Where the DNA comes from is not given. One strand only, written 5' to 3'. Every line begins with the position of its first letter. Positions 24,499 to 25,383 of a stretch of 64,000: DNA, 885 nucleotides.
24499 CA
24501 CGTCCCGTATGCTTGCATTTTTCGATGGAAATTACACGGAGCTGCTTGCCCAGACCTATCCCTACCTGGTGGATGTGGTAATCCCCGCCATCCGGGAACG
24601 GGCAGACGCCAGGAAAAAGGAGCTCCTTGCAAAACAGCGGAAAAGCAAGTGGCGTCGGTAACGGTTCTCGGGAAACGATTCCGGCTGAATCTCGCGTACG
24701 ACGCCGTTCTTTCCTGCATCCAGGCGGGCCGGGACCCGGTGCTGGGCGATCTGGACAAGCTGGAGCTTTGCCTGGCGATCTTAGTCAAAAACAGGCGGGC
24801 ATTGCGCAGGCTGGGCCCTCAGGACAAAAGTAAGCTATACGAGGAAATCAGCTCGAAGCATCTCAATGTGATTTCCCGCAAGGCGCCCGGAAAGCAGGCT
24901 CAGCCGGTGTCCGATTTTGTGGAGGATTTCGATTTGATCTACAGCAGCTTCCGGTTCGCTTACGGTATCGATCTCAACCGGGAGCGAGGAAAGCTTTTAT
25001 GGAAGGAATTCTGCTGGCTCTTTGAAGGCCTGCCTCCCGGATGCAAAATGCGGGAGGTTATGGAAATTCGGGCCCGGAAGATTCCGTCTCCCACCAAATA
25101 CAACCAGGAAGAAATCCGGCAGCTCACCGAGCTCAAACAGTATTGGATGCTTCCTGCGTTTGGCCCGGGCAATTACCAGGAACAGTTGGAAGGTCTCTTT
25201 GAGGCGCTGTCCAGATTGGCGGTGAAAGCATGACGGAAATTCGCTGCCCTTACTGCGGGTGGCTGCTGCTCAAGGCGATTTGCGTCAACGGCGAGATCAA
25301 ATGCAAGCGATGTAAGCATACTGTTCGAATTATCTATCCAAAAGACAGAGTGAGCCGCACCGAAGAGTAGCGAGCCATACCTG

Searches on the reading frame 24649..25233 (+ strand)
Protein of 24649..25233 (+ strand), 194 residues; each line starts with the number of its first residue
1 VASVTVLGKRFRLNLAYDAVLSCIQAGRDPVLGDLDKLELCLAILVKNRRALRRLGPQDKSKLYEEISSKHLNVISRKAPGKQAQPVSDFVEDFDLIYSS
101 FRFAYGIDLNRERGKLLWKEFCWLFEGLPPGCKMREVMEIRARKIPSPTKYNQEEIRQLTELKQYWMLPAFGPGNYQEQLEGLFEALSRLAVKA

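Call 10: search_protein_families(library=phrogs, proteins=[window:24649-25233:+], max_evalue=0.001)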
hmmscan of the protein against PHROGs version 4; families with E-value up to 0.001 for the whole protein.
window:24649-25233:+ (194 aa): 1 family
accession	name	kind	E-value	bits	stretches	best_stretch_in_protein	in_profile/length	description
phrog_706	-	unknown function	4.8e-38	131.9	1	3-179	11-193/201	-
